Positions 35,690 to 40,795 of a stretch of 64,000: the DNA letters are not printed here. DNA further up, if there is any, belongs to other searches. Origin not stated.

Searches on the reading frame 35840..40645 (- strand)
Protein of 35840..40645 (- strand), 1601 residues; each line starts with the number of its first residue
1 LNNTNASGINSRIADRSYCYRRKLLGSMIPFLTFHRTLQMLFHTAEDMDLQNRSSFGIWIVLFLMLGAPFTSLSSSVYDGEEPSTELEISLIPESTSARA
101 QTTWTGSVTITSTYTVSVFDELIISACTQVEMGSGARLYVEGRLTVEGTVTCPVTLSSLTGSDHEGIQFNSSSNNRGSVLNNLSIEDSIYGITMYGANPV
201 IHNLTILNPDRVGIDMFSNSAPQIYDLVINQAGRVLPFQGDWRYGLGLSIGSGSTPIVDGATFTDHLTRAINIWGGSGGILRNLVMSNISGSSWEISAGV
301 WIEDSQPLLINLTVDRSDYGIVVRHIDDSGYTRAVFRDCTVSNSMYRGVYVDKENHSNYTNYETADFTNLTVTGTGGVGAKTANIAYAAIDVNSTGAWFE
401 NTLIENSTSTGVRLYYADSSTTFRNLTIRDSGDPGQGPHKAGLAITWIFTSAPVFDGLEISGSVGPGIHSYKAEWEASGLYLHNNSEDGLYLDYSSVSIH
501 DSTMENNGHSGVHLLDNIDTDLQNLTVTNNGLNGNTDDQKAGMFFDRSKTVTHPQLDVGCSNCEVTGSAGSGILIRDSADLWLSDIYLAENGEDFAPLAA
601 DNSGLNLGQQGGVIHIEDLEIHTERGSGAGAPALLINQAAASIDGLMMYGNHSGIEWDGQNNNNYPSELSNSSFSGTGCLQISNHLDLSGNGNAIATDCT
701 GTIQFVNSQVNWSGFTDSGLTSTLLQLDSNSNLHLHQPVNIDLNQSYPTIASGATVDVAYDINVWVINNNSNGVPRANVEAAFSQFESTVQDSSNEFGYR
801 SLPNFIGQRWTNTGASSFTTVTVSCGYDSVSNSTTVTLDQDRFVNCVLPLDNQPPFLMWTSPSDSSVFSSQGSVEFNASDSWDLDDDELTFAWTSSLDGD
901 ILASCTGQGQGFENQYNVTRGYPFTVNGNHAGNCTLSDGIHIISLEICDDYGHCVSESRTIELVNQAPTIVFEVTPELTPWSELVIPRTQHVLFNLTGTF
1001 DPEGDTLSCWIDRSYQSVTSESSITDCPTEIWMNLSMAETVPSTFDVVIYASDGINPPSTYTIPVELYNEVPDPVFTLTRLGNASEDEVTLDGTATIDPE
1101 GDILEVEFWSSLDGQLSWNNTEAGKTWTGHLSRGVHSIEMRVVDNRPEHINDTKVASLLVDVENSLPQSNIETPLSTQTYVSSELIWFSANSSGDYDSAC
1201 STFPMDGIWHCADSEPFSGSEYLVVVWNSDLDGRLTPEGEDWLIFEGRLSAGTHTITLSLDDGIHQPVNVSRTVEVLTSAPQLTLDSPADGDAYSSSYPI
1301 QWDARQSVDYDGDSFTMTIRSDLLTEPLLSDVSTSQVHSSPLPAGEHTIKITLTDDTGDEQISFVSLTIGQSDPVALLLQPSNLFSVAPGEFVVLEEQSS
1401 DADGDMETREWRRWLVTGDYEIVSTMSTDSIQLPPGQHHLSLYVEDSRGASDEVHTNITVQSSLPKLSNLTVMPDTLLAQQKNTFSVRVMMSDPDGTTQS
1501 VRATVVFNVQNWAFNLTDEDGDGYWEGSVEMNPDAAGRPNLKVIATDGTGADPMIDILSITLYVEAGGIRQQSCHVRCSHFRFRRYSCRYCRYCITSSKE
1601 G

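Call 44: search_protein_families(library=pfam, proteins=[window:35840-40645:-], max_evalue=0.0001)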
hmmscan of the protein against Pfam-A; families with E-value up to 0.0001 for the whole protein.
window:35840-40645:- (1601 aa): 5 families
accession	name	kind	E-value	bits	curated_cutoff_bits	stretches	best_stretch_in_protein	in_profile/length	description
PF13229.12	Beta_helix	-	6.7e-22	78.2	25.9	3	418-552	8-130/158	Right handed beta helix region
PF21027.3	Sde0182_C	-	6.7e-07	30.2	27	0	874-894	2-22/83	Cellulose-binding protein Sde0182, C-terminal domain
PF22352.2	K319L-like_PKD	-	9.3e-07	29.2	27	0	1388-1460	9-84/84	K319L-like, PKD domain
PF14347.11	DUF4399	-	2.2e-06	28.4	28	0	1249-1276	58-88/91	Domain of unknown function (DUF4399)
PF17957.7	Big_7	-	9.6e-05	23.4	24.1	0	1086-1138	17-68/70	Bacterial Ig domain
